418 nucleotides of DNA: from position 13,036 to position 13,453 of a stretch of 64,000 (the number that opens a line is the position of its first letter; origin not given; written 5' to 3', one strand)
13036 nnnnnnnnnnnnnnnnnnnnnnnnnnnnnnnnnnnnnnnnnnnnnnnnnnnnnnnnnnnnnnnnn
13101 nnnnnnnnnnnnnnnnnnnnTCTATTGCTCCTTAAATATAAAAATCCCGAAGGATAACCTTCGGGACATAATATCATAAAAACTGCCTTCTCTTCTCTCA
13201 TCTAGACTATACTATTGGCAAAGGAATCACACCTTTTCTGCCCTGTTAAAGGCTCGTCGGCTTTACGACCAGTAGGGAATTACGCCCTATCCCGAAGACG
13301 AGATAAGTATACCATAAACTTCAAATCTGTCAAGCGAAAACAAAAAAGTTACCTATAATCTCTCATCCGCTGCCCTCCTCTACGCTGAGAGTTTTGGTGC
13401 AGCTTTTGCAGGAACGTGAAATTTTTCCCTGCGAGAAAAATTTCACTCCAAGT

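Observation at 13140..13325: FMN riboswitch with a terminator expression platform; ribBA probably starts at GTG 13108, not the ORF-track ATG 13201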

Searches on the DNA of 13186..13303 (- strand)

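Call 47: build_rna_model(alignment_id=A1)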
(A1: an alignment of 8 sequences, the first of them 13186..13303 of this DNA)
Model R1 built from alignment A1 (8 sequences, 191 columns); structure: RNAalifold consensus.
model positions 120; base pairs 30; branch points 4; effective number of sequences 1.29; information 0.591 bits per position. Calibrated on 0.2 Mb of random sequence (short: E-values are rough).
structure used (alignment columns):
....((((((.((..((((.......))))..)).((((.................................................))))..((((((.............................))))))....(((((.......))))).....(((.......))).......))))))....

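Call 48: search_with_rna_model(model_id=R1, sources=[L001, L002, L003, L004, L005, L006, L007, L008, L009, L010, L011, L012, L013, L014, L015, L016, L017, L018, L019, L020, L021, L022, L023, L024, L025, L026, L027, L028, L029, L030, L031, L032, L033, L034, L035, L036, L037, L038, L039, L040, L041, L042, L043, L044, L045, L046, L047, L048, L049, L050, L051, L052, L053, L054, L055, L056, L057, L058, L059, L060, L061, L062, L063, L064, L065, L066, L067, L068, L069, L070, L071, L072, L073, L074, L075, L076, L077, L078, L079, L080], max_evalue=0.001)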
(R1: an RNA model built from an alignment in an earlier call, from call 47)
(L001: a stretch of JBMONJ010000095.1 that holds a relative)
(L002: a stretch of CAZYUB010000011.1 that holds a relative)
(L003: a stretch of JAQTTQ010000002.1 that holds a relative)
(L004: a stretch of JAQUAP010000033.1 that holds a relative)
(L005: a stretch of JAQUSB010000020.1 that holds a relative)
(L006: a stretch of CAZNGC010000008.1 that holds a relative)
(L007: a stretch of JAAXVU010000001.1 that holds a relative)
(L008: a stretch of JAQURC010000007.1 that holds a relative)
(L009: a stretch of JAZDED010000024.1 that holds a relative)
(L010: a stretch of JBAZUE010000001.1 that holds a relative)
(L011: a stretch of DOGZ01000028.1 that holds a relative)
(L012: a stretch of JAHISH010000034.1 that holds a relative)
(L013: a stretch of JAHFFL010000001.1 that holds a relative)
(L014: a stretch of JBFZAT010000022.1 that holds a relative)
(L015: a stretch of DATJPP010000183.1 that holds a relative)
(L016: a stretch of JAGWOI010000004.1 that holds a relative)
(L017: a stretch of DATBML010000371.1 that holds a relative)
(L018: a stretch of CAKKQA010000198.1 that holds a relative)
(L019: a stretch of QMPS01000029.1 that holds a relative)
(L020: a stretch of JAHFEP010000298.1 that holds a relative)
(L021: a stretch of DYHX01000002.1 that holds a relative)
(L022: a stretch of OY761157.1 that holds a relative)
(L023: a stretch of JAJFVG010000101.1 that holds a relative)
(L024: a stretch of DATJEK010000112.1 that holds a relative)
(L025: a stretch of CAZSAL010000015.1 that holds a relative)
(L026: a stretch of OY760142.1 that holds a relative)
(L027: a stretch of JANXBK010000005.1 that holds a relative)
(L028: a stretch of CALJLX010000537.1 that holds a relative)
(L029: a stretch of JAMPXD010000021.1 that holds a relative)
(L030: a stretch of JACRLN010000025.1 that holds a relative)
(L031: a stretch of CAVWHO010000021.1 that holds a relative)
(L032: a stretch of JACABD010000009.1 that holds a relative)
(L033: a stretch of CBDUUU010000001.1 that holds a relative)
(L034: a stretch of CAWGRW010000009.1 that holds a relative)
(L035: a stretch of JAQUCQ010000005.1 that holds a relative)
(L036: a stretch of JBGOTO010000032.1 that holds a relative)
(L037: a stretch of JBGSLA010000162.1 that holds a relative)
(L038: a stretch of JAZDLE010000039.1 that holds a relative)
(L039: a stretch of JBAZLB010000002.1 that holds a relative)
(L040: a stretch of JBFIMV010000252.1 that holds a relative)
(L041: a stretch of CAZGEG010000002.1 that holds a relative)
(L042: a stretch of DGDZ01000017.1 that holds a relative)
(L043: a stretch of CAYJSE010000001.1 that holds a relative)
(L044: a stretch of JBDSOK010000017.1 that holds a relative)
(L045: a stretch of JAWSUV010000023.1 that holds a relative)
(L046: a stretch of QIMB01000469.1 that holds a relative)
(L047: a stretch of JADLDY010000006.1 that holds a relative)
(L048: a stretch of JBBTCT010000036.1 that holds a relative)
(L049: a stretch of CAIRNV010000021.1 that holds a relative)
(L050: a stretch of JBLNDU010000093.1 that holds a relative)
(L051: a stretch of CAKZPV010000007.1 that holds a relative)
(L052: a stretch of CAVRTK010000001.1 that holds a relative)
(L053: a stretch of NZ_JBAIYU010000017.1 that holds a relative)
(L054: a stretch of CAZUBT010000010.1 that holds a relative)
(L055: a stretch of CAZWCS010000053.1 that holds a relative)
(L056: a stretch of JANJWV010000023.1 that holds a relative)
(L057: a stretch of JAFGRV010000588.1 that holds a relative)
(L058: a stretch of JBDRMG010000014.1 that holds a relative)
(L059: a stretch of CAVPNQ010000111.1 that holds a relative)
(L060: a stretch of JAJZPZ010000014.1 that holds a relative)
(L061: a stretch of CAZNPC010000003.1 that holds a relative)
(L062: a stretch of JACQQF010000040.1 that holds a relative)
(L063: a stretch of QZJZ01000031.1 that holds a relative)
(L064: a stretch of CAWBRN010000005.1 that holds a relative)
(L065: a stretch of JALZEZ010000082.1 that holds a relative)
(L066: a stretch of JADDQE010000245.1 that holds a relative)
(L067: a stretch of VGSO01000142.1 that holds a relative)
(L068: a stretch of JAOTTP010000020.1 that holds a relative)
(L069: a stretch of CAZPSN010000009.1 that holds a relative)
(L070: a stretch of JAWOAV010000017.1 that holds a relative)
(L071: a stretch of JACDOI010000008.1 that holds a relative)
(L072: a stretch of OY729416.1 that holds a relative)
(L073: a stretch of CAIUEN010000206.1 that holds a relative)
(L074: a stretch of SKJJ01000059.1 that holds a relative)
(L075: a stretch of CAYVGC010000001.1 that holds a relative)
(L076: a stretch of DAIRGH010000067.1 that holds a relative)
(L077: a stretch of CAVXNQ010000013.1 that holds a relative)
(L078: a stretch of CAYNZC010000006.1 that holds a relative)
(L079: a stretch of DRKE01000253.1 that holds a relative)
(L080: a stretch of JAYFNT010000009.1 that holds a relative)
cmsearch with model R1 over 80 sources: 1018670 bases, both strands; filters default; matches with E-value up to 0.001: 18.
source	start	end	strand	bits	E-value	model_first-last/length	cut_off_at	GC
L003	6830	6949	+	127.1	4.3e-35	1-120/120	no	0.49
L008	6810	6939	+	120.8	3.6e-33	1-120/120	no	0.49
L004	6787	6950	+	114.9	2.2e-31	1-120/120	no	0.5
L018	4178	4309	+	114.5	2.9e-31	1-120/120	no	0.46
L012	1258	1401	+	111.7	2e-30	1-120/120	no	0.53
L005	6782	6928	+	110.1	6.2e-30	1-120/120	no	0.56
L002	6772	6915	+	107.5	3.9e-29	1-120/120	no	0.53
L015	6694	6862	+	104.8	2.4e-28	1-120/120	no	0.51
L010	6756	6945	+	99.5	1e-26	1-120/120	no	0.51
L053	4935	5063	+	95.6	1.6e-25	1-120/120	no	0.5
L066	825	968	+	89.2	1.4e-23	1-120/120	no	0.6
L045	4970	5086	+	86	1.2e-22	1-120/120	no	0.55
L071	4831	4990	+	79.9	8.6e-21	1-120/120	no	0.71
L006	6679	6944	+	79.8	9.7e-21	1-120/120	no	0.56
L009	6662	6918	+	77.9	3.7e-20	1-120/120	no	0.47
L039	6622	6847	+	76.3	1.1e-19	1-120/120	no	0.5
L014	6695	6948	+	75.4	2e-19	1-120/120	no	0.5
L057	37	145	+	52.9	1.3e-12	1-120/120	no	0.43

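Call 63: search_with_rna_model(model_id=R1, sources=[L081, L082, L083, L084, L085, L086, L087, L088, window], max_evalue=0.001)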
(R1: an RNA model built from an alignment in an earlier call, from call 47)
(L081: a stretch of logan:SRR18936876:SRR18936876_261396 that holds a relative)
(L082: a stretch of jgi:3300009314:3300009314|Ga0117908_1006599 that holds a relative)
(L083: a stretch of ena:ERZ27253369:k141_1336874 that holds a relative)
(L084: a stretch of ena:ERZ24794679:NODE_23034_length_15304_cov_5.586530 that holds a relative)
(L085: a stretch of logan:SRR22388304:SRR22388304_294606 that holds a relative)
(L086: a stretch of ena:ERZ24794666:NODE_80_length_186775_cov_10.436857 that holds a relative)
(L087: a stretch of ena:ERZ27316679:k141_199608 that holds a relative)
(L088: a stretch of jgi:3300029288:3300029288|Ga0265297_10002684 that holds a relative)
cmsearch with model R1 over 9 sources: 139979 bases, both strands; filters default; matches with E-value up to 0.001: 8.
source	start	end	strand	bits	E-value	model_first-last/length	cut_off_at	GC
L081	135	252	+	110.4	6.7e-31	1-120/120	no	0.47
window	13186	13303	-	110.4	6.7e-31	1-120/120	no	0.47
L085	3711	3833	+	108.7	2.3e-30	1-120/120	no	0.53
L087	412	529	+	104.9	3.2e-29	1-120/120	no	0.47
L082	3632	3757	+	100.1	9.1e-28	1-120/120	no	0.52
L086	2514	2668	+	99.1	1.8e-27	1-120/120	no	0.42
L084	105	256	+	93.8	7.3e-26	1-120/120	no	0.55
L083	3555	3702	+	90.5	7.2e-25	1-120/120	no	0.55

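Call 67: search_with_rna_model(model_id=R1, sources=[window, L002, L003, L004, L005, L006, L008, L009, L010, L012, L014, L015, L018, L039, L082, L083, L084, L085, L086, L087], max_evalue=0.001, make_alignment=true)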
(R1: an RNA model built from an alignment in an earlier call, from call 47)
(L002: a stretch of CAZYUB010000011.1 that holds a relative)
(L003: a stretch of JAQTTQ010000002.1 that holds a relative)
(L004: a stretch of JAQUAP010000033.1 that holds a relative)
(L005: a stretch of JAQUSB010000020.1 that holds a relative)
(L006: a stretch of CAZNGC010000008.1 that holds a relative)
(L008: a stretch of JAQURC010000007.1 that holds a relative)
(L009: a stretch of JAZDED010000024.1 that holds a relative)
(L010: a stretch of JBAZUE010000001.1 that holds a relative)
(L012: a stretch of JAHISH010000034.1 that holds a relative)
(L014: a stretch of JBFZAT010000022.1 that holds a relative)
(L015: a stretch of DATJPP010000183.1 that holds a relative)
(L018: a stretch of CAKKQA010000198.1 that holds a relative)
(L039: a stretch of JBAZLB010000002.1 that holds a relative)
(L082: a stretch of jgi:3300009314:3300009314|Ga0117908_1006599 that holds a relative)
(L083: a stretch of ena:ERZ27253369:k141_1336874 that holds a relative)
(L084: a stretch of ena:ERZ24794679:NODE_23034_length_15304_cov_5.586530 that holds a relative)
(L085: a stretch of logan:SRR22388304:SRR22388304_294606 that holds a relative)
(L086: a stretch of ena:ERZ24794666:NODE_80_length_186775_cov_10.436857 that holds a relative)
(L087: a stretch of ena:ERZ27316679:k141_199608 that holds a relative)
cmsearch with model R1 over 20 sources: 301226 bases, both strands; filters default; matches with E-value up to 0.001: 20.
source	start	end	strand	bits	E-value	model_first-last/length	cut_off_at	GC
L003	6830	6949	+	127.1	1.3e-35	1-120/120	no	0.49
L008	6810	6939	+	120.8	1.1e-33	1-120/120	no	0.49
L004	6787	6950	+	114.9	6.4e-32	1-120/120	no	0.5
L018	4178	4309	+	114.5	8.7e-32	1-120/120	no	0.46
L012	1258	1401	+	111.7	6e-31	1-120/120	no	0.53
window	13186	13303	-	110.4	1.4e-30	1-120/120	no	0.47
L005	6782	6928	+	110.1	1.8e-30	1-120/120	no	0.56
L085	3711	3833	+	108.7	4.9e-30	1-120/120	no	0.53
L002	6772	6915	+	107.5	1.1e-29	1-120/120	no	0.53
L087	412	529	+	104.9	6.8e-29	1-120/120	no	0.47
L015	6694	6862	+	104.8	7.2e-29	1-120/120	no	0.51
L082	3632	3757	+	100.1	2e-27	1-120/120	no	0.52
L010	6756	6945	+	99.5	3e-27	1-120/120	no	0.51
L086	2514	2668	+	99.1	3.9e-27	1-120/120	no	0.42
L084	105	256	+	93.8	1.6e-25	1-120/120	no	0.55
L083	3555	3702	+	90.5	1.5e-24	1-120/120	no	0.55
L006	6679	6944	+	79.8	2.9e-21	1-120/120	no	0.56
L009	6662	6918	+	77.9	1.1e-20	1-120/120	no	0.47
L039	6622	6847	+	76.3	3.2e-20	1-120/120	no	0.5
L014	6695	6948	+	75.4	6.1e-20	1-120/120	no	0.5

Alignment A3: 20 matches aligned to the model, 434 columns, each read 5' to 3' on its own strand. Consensus structure (alignment columns), stored with it:
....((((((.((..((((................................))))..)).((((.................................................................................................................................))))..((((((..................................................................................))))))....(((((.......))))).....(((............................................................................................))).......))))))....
